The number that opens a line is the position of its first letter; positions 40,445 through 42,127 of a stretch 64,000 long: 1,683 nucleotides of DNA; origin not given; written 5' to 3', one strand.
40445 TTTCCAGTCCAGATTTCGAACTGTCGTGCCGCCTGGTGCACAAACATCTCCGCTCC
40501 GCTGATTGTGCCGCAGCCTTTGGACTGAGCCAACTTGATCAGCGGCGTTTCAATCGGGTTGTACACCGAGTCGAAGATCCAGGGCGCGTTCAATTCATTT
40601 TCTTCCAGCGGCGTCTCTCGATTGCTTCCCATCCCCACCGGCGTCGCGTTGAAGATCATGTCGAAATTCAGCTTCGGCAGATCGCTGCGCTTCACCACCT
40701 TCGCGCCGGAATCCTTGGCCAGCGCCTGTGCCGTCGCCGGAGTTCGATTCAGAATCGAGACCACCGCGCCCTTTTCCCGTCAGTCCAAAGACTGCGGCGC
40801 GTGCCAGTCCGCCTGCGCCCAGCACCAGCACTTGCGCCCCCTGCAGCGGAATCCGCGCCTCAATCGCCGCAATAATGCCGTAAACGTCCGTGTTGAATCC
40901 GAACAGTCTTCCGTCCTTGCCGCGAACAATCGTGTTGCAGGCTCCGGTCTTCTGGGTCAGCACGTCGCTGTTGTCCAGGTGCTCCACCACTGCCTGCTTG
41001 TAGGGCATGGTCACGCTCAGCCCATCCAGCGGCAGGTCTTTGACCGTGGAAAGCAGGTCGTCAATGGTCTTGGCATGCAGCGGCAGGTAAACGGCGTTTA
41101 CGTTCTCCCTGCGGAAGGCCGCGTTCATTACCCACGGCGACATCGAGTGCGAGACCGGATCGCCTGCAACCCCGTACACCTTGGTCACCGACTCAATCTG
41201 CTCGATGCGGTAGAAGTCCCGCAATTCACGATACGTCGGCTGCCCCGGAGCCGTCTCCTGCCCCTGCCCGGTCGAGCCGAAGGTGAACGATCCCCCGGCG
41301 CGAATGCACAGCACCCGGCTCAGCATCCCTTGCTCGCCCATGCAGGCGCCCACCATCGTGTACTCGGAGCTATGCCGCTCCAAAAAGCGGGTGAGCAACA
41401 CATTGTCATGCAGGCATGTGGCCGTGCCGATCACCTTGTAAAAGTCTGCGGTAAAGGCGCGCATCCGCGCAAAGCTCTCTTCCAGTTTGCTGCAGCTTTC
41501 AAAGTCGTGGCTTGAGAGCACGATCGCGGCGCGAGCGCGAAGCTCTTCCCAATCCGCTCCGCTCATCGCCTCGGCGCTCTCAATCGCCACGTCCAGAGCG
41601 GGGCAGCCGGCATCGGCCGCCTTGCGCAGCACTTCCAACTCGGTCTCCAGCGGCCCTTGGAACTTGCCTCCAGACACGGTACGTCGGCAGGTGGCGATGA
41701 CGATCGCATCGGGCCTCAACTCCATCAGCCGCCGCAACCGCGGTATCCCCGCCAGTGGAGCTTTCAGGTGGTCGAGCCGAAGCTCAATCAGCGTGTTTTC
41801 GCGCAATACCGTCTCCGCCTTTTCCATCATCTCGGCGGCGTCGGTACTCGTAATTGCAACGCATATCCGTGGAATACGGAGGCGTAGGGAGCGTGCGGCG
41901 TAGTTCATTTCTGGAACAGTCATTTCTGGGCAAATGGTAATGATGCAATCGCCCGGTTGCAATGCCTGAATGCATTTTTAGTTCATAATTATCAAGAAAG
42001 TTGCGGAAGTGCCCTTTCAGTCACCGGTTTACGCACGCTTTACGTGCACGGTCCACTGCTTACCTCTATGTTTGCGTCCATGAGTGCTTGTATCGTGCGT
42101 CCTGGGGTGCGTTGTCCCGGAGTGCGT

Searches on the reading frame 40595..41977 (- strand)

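Call 22: search_protein_families(library=pfam, proteins=[window:40595-41977:-], max_evalue=0.001)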
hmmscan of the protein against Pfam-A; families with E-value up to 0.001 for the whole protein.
window:40595-41977:- (460 aa): 2 families
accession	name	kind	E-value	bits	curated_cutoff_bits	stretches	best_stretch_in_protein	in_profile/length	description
PF01487.21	DHquinase_I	-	8.9e-41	140.9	22.2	1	39-256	1-230/230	Type I 3-dehydroquinase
PF08501.16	Shikimate_dh_N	-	2.3e-21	76.3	27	1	270-350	1-83/83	Shikimate dehydrogenase substrate binding domain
